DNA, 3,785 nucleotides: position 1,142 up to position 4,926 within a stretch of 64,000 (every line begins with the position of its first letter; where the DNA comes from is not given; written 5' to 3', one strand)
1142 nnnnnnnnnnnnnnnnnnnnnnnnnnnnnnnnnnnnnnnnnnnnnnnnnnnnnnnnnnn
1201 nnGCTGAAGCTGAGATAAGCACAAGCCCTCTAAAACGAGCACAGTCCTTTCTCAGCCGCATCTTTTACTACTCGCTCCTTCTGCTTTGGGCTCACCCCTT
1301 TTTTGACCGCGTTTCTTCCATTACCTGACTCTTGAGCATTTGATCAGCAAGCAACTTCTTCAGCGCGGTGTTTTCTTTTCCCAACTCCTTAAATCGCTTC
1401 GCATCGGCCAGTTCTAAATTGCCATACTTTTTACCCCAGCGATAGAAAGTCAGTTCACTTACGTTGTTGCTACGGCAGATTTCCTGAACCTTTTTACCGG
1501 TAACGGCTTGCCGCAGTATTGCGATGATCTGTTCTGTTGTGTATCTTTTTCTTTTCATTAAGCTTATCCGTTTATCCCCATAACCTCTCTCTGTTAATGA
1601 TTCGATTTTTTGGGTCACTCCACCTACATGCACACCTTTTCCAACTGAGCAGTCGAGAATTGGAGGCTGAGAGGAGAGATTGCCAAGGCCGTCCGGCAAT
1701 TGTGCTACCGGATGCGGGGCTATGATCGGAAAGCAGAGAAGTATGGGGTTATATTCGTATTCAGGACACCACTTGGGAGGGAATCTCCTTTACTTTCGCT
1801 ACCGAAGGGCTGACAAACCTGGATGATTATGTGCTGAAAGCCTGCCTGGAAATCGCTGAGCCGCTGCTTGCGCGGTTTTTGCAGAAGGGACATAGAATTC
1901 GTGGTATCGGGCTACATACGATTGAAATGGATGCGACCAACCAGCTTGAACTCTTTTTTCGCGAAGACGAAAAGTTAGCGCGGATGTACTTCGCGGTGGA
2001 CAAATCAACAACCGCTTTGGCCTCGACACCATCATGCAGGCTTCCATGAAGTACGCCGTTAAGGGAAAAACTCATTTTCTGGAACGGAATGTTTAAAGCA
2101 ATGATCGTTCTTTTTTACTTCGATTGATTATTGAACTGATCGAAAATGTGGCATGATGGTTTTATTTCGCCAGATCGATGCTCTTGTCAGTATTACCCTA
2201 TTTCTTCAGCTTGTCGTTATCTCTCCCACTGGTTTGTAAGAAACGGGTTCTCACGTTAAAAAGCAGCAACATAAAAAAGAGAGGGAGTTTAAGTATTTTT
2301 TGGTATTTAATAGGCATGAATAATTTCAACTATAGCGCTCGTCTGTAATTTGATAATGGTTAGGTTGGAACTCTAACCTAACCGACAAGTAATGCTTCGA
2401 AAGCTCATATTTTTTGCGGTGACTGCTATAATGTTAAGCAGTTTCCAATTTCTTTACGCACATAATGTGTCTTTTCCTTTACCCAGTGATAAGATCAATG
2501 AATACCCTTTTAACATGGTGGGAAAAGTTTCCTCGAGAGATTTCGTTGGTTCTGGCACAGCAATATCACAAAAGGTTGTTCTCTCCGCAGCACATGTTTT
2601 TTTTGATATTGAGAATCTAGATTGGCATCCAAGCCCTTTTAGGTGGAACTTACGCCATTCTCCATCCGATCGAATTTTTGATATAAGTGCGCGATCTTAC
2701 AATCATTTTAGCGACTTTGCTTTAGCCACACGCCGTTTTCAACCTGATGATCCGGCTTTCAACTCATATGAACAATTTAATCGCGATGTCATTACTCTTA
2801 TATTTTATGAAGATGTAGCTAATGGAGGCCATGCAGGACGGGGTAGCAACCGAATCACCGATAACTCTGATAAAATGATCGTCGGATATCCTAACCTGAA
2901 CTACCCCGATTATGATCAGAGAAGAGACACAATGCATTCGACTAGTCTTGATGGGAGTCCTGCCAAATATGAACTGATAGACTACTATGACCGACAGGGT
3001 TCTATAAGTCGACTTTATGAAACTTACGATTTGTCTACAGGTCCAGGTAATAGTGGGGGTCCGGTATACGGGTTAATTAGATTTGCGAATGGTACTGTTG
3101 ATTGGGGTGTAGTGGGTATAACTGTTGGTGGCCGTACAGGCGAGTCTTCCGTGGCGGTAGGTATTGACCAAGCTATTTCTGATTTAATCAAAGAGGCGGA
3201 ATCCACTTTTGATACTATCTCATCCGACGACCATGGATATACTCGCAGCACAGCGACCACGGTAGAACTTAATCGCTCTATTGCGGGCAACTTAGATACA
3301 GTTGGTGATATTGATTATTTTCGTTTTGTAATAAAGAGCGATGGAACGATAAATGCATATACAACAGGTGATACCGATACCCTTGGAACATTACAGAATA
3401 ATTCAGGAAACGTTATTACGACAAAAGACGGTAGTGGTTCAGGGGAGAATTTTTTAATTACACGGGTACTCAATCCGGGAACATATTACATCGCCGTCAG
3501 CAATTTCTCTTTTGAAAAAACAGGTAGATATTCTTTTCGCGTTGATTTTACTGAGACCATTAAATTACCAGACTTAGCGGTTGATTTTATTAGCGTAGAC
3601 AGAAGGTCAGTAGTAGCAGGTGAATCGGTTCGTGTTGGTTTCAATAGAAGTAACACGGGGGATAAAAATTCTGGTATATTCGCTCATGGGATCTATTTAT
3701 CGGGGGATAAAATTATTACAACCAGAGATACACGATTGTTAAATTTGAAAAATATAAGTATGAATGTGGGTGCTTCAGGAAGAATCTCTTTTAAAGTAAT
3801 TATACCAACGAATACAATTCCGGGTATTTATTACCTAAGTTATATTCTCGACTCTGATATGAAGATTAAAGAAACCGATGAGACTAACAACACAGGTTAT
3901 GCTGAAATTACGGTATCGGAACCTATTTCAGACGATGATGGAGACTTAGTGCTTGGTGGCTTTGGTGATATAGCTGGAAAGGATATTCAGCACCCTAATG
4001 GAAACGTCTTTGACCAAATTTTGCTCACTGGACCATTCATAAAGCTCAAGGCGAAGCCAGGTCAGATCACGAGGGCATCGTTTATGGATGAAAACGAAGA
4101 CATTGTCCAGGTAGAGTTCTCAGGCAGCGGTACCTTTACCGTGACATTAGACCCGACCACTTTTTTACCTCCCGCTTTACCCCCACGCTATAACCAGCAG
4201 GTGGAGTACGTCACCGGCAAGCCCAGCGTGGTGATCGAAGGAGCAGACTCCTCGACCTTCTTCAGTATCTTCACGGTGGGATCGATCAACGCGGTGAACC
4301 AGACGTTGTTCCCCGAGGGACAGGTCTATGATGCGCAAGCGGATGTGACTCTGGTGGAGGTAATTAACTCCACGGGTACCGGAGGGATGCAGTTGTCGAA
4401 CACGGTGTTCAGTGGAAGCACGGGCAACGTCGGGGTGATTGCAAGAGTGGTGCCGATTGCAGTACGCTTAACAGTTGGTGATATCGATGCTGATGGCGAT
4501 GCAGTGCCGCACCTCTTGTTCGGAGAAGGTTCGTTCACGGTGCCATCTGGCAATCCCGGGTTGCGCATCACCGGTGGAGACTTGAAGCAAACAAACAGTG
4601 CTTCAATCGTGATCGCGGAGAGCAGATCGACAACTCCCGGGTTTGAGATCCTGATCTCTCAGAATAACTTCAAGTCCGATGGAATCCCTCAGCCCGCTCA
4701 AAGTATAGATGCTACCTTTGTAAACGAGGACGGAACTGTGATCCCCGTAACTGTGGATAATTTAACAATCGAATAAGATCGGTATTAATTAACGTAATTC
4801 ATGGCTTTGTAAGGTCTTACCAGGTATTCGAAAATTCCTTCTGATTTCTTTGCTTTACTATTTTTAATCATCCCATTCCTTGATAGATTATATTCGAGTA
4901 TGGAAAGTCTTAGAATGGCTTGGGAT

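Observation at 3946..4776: A 276-aa C-terminal domain shared by two otherwise unrelated secreted proteins, with a third remnant and a compositional break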

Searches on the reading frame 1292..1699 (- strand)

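Call 75: search_protein_families(library=pfam, proteins=[window:1292-1699:-], max_evalue=0.001)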
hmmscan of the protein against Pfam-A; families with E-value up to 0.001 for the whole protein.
window:1292-1699:- (135 aa): 2 families
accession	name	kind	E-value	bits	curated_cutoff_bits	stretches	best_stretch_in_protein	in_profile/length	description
PF01527.26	HTH_Tnp_1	-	1.9e-17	63.7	24.1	1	49-118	2-75/75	Transposase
PF13551.12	HTH_29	-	8.2e-05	23.1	28.1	1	59-101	2-45/64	Winged helix-turn helix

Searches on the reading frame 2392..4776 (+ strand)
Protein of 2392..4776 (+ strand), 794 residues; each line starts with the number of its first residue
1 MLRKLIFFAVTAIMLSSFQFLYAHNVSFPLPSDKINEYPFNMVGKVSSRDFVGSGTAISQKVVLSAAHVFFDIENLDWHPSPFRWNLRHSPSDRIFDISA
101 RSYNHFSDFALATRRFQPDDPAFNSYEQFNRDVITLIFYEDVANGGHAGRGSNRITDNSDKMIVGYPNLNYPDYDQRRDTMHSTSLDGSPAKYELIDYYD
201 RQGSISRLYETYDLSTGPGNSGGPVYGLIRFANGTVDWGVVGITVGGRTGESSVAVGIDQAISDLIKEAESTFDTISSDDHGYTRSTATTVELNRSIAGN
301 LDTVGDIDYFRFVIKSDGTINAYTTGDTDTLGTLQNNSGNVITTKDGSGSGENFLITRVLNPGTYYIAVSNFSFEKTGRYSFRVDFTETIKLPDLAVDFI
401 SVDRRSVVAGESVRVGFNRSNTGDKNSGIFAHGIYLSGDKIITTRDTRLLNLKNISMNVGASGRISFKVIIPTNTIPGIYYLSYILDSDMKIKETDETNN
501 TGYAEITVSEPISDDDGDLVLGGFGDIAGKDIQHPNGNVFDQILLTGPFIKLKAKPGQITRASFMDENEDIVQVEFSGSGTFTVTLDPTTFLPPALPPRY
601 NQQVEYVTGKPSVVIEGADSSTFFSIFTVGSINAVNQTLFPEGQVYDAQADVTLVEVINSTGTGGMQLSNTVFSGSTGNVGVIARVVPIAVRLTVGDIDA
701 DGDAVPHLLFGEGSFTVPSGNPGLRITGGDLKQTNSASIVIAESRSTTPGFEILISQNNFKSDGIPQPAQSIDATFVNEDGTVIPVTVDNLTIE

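Call 5: search_protein_families(library=pfam, proteins=[window:2392-4773:+], max_evalue=1)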
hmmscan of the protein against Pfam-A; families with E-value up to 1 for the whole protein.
window:2392-4773:+ (794 aa): 4 families
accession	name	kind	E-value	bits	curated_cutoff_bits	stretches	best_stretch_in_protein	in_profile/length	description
PF07705.17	CARDB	-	4.1e-11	43.4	22.7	1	393-501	2-98/101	CARDB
PF13365.12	Trypsin_2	-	0.00012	23.2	27.6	1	53-226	1-135/144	Trypsin-like peptidase domain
PF00089.32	Trypsin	-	0.0031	17.8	20.6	1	35-244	9-202/220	Trypsin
PF04151.21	PPC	-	0.0056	18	25.9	1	307-370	2-69/70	Bacterial pre-peptidase C-terminal domain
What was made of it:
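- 2494..3123 (+): Trypsin-like protease domain (aa 35-244). Call 5 (PF00089 E 0.003, PF13365 E 1e-4, both below the gathering score).
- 3310..3501 (+): PPC-like pre-peptidase C-terminal domain (aa 307-370), a weak match. Call 5 (PF04151 E 0.0056).
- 3568..3894 (+): CARDB domain (aa 393-501). Call 5 (PF07705 E 4.1e-11, above threshold).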

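Call 6: search_protein_families(library=ncbifam, proteins=[window:2392-4773:+], max_evalue=1)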
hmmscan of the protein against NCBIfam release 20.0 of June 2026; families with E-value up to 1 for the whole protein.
window:2392-4773:+ (794 aa): 1 family
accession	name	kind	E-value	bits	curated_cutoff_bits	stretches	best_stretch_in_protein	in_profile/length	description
NF038127.1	FDP_fam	subfamily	0.0003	21.2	29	1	296-378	7-114/150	DVUA0089 family protein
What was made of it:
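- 3310..3501 (+): Call 6 (DVUA0089-family region 296-378, E 3e-4).
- Closest known: SLH-domain triplets. Different: There is no sequence match (calls 5, 6).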

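Call 35: find_encoding_contigs(protein=window:2392-4776:+, flank=10000, max_places=4)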
Protein window:2392-4776:+ (794 aa): no gene with exactly this product is on record in the collection.
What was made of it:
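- Tried and rejected: It found nothing (call 35).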
